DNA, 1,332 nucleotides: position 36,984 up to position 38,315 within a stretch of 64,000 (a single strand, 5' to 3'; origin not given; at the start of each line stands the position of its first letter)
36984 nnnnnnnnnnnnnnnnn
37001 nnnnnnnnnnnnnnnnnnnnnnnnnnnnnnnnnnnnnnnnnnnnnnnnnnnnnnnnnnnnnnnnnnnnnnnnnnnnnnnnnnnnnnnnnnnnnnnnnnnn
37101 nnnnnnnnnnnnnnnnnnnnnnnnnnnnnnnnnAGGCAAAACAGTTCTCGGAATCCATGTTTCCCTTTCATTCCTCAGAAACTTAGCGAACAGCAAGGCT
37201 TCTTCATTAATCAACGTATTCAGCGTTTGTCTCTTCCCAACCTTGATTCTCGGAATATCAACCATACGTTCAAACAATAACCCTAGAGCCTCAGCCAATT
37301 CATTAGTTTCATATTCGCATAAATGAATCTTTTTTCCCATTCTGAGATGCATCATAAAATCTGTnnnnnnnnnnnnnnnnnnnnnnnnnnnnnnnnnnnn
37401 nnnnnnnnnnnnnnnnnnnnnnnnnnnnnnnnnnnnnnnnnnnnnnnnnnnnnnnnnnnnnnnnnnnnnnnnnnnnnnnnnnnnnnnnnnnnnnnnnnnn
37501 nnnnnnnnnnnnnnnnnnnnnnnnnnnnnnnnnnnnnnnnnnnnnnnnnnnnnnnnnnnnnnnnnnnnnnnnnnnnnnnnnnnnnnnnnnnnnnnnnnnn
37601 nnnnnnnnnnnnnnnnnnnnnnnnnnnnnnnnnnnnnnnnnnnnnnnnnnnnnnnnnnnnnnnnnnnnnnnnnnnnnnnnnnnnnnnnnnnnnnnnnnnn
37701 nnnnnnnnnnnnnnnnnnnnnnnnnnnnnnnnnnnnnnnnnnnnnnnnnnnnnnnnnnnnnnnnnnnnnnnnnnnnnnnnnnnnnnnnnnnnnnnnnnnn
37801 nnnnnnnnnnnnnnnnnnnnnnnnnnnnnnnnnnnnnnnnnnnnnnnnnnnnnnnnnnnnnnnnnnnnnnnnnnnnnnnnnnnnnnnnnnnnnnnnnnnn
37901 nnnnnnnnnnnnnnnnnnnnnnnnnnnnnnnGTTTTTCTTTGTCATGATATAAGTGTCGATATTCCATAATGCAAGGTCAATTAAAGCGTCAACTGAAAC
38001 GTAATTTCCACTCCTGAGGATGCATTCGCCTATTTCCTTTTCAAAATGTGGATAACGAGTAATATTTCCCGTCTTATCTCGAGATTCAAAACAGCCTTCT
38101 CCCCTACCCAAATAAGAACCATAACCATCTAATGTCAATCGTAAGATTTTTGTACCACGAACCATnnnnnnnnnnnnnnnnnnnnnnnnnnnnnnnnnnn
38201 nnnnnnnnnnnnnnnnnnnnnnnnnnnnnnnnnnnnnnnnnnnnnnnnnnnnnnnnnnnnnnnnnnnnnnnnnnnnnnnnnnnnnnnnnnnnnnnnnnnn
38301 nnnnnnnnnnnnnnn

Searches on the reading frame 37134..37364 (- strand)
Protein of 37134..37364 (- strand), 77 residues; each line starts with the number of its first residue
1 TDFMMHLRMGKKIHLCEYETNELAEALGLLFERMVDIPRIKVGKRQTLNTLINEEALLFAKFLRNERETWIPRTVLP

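Call 48: find_related_loci(query=A2, collection=genome_contigs, flank=6000)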
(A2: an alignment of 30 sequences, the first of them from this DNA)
Query A2 (77 aa) in genome_contigs; peptide patterns used: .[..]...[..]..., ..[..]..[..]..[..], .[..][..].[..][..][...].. (x = any residue, [..] = any of these).
289 stretches matched a pattern; 225 encode a relative of the query (tblastn E <= 1e-3); the best 80 are kept; 80 distinct loci.
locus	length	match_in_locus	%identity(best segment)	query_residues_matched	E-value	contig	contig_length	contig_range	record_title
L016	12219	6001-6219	78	1-73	2e-36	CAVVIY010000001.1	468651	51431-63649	MAG: Candidatus Bathyarchaeota archaeon isolate MFD01476.bin.1.122 genome assembly, contig: contig_18273, whole genome s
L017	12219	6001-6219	77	1-73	8e-36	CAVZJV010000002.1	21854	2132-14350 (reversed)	MAG: Candidatus Bathyarchaeota archaeon isolate MFD05442.bin.1.295 genome assembly, contig: contig_18118, whole genome s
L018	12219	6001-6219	74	1-73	1e-34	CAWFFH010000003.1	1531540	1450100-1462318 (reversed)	MAG: Candidatus Bathyarchaeota archaeon isolate MFD00822.bin.1.234 genome assembly, contig: contig_32414, whole genome s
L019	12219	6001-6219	75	1-73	7e-35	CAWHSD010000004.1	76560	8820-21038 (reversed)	MAG: Candidatus Bathyarchaeota archaeon isolate MFD05942.bin.2.191 genome assembly, contig: contig_11276, whole genome s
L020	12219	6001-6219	74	1-73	1e-34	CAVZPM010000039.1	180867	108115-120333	MAG: Candidatus Bathyarchaeota archaeon isolate MFD02809.bin.2.176 genome assembly, contig: contig_96806, whole genome s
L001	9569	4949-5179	69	1-77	1e-34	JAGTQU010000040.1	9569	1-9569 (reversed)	MAG: Candidatus Bathyarchaeota archaeon isolate QZM_B1_bin_55 QZM_B1_bin_55_scaffold_7882_curated, whole genome shotgun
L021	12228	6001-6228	71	1-76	2e-34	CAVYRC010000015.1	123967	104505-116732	MAG: Candidatus Bathyarchaeota archaeon isolate MFD05942.bin.2.208 genome assembly, contig: contig_79039, whole genome s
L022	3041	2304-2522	77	1-73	1e-34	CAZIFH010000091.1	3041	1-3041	MAG TPA_asm: uncultured Candidatus Bathyarchaeia archaeon isolate SRP231805_co4_128 genome assembly, contig: k141_447092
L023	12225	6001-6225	73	1-75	6e-34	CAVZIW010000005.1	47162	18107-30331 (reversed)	MAG: Candidatus Bathyarchaeota archaeon isolate MFD02416.bin.1.260 genome assembly, contig: contig_32013, whole genome s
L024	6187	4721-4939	74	1-73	6e-34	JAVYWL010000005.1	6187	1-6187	MAG: Candidatus Bathyarchaeia archaeon isolate DRTY-2_202007_bins_32 DRTY-2_202007_bins_32_scaffold_5, whole genome shot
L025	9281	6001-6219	73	1-73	5e-34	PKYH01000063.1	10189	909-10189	MAG: Candidatus Bathyarchaeota archaeon isolate palsa_986 73.20120500_P19.30_contig_9304, whole genome shotgun sequence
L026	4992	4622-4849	74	1-77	1e-33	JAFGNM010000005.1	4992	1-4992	MAG: Candidatus Bathyarchaeota archaeon isolate Zod_Metabat.546 k87_591892, whole genome shotgun sequence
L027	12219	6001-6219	74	1-73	1e-33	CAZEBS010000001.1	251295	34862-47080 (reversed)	MAG TPA_asm: uncultured Candidatus Bathyarchaeia archaeon isolate SRP323688_co1_125 genome assembly, contig: NODE_72_len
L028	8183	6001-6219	70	1-73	2e-33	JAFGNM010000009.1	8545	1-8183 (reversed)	MAG: Candidatus Bathyarchaeota archaeon isolate Zod_Metabat.546 k87_1148675, whole genome shotgun sequence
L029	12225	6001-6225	71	1-75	6e-33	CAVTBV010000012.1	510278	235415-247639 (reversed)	MAG: Candidatus Bathyarchaeota archaeon isolate MFD02416.bin.1.399 genome assembly, contig: contig_41337, whole genome s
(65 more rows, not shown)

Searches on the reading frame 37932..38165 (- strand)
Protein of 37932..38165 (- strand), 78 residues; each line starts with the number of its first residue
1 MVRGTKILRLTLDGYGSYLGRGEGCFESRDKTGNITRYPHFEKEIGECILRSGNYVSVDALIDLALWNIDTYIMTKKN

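Call 69: find_related_loci(query=A5, collection=genome_contigs, flank=3000)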
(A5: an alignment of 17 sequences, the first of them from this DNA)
Query A5 (78 aa) in genome_contigs; peptide patterns used: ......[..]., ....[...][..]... (x = any residue, [..] = any of these).
73 stretches matched a pattern; 17 encode a relative of the query (tblastn E <= 1e-3); 17 distinct loci.
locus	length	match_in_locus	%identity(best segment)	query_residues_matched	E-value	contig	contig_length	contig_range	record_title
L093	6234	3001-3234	83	1-78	8e-45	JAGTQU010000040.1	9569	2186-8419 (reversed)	MAG: Candidatus Bathyarchaeota archaeon isolate QZM_B1_bin_55 QZM_B1_bin_55_scaffold_7882_curated, whole genome shotgun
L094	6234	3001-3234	76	1-78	2e-42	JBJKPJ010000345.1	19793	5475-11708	MAG: Candidatus Bathyarchaeia archaeon isolate Bin_119 S1Ck127_231950_flag_1_multi_6.0000_len_19793, whole genome shotgu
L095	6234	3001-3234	77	1-78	1e-41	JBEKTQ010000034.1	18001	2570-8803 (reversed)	MAG: Candidatus Bathyarchaeia archaeon isolate SPRUCE 561 SPRUCE_561_34, whole genome shotgun sequence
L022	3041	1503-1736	76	1-78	2e-41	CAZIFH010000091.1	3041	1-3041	MAG TPA_asm: uncultured Candidatus Bathyarchaeia archaeon isolate SRP231805_co4_128 genome assembly, contig: k141_447092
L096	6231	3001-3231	77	2-78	1e-39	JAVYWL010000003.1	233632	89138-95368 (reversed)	MAG: Candidatus Bathyarchaeia archaeon isolate DRTY-2_202007_bins_32 DRTY-2_202007_bins_32_scaffold_3, whole genome shot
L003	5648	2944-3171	76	3-78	3e-39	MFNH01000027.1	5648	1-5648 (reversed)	MAG: Candidatus Levybacteria bacterium RBG_16_35_11 RBG_16_scaffold_22365, whole genome shotgun sequence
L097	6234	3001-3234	71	1-78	2e-38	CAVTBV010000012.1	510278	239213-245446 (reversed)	MAG: Candidatus Bathyarchaeota archaeon isolate MFD02416.bin.1.399 genome assembly, contig: contig_41337, whole genome s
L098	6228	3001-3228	75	3-78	4e-38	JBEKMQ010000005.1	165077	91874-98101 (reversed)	MAG: Candidatus Bathyarchaeia archaeon isolate SPRUCE 398 SPRUCE_398_5, whole genome shotgun sequence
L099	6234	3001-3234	71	1-78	2e-37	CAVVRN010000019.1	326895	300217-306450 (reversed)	MAG: Candidatus Bathyarchaeota archaeon isolate MFD05377.bin.2.168 genome assembly, contig: contig_82446, whole genome s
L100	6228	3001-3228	74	3-78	6e-37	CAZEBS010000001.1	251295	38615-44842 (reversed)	MAG TPA_asm: uncultured Candidatus Bathyarchaeia archaeon isolate SRP323688_co1_125 genome assembly, contig: NODE_72_len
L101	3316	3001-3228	68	3-78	4e-36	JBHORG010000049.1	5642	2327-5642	Thermoproteota archaeon isolate SAG AM-311-L02 NODE_49_length_5642_cov_13.184894, whole genome shotgun sequence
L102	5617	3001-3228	68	3-78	3e-35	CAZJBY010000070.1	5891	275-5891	MAG TPA_asm: uncultured Candidatus Bathyarchaeia archaeon isolate binchicken_co129_789 genome assembly, contig: NODE_471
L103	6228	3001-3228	71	3-78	4e-35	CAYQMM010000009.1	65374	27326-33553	MAG TPA_asm: uncultured Candidatus Bathyarchaeia archaeon isolate binchicken_co178_122 genome assembly, contig: NODE_807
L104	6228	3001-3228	70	3-78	4e-35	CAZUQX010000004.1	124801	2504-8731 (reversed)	MAG TPA_asm: uncultured Candidatus Bathyarchaeia archaeon isolate SRP323688_co1_42 genome assembly, contig: NODE_283_len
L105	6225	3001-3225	66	3-78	6e-33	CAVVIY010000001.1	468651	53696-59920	MAG: Candidatus Bathyarchaeota archaeon isolate MFD01476.bin.1.122 genome assembly, contig: contig_18273, whole genome s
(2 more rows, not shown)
